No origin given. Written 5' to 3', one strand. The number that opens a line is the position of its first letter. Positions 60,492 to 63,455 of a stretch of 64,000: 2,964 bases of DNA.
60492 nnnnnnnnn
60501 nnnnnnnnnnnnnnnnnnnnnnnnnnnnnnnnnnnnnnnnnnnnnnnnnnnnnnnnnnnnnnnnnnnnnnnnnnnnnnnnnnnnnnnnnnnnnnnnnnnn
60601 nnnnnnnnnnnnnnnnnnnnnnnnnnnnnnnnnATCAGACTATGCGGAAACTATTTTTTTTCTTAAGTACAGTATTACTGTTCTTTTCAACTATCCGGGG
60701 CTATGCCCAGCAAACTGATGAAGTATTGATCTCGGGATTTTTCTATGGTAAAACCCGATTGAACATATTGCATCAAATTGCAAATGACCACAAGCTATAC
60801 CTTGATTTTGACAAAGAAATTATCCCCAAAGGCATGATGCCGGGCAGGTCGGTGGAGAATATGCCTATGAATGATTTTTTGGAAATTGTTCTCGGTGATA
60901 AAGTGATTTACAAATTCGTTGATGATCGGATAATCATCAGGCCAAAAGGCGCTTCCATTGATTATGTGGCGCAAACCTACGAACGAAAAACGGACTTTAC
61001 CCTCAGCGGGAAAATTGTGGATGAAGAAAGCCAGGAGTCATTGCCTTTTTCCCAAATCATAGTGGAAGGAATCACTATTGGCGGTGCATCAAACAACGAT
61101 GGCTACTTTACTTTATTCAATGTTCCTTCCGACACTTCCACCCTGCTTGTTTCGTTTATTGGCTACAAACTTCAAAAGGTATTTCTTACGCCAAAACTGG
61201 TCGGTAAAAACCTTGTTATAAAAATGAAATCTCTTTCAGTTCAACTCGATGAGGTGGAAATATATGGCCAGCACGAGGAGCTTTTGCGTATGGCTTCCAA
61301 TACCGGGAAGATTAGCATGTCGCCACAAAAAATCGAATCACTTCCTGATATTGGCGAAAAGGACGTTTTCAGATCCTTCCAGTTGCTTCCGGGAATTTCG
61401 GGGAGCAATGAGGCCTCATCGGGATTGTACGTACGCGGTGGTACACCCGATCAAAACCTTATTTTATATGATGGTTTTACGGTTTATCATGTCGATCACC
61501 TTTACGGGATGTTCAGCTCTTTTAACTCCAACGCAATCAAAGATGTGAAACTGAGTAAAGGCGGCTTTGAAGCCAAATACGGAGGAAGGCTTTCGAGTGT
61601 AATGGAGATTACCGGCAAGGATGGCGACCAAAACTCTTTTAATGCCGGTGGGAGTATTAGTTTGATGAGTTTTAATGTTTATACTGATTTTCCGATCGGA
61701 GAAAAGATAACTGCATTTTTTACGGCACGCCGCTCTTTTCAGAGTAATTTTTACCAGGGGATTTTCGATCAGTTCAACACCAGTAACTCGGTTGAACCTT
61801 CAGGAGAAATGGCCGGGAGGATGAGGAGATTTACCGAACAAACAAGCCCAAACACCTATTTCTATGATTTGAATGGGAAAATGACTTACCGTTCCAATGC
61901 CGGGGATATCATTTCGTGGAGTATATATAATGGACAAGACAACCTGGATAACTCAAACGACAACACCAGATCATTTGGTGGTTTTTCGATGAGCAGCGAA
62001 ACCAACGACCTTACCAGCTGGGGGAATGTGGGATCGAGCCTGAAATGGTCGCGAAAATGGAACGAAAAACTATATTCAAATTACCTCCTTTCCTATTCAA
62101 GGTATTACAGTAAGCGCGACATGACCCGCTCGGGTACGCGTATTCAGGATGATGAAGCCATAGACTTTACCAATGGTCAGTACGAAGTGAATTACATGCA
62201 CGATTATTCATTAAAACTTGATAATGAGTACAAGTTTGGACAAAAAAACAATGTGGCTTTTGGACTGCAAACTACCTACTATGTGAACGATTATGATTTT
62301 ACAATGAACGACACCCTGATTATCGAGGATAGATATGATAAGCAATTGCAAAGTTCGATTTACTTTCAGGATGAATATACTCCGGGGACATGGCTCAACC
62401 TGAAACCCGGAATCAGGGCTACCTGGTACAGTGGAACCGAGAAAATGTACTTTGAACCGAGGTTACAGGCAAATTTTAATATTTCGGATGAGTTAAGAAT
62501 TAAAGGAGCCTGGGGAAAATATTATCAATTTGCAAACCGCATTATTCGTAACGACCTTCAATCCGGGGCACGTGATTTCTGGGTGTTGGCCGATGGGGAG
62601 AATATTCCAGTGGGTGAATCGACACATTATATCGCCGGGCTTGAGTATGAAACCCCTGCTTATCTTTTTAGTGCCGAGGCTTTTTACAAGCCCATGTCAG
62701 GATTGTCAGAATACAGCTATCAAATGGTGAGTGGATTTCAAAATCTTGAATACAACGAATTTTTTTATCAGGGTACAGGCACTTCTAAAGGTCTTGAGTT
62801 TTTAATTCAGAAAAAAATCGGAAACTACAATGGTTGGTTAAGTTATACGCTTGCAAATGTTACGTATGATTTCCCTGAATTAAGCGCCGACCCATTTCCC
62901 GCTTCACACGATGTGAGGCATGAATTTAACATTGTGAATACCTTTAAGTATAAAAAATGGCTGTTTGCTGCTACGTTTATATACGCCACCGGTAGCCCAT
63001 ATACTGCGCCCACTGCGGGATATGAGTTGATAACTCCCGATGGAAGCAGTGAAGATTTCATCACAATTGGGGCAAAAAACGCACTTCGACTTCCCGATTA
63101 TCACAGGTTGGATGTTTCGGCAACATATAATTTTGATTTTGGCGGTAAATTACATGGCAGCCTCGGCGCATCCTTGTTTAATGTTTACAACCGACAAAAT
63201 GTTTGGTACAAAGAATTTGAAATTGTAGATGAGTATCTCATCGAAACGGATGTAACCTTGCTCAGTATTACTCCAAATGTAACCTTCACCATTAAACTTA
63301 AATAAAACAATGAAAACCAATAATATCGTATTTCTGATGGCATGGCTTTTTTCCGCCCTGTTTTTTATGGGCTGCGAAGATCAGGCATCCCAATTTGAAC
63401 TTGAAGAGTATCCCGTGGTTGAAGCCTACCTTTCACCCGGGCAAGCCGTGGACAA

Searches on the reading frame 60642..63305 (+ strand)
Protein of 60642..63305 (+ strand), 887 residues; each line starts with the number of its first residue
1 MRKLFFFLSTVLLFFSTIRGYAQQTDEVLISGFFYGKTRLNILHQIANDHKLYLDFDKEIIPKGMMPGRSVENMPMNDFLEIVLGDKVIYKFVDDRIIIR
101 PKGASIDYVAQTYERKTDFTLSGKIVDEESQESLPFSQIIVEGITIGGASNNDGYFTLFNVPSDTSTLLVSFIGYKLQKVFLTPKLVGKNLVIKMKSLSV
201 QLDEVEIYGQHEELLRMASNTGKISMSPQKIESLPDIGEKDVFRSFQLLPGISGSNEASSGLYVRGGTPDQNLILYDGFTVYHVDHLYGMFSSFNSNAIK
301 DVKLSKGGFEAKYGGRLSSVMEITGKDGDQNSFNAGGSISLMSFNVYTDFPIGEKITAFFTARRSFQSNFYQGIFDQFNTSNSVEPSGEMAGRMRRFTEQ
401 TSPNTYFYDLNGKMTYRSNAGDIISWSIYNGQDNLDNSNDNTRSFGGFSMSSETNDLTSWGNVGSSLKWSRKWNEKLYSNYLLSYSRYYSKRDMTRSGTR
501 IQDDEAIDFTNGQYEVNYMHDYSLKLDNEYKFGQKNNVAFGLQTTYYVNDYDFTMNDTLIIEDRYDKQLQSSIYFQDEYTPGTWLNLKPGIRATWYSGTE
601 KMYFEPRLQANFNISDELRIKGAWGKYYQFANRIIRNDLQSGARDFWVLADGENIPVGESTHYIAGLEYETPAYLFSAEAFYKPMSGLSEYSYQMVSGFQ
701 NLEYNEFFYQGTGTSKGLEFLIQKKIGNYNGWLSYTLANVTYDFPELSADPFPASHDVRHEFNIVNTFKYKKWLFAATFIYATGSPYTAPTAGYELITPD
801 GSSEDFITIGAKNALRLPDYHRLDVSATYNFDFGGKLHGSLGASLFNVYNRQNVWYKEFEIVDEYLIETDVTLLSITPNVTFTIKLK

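Call 38: search_protein_families(library=pfam, proteins=[window:60642-63305:+], max_evalue=0.000001)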
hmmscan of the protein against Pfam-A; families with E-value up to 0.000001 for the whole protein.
window:60642-63305:+ (887 aa): 3 families
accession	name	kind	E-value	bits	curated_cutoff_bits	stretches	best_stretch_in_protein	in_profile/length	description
PF13715.12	CarbopepD_reg_2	-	4e-17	62.5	32.2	1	121-205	1-86/88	CarboxypepD_reg-like domain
PF07715.20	Plug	-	2.5e-08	34.8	23.9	1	233-316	16-102/107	TonB-dependent Receptor Plug Domain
PF13620.12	CarboxypepD_reg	-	6.1e-07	30.1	32.3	0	120-180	1-64/82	Carboxypeptidase regulatory-like domain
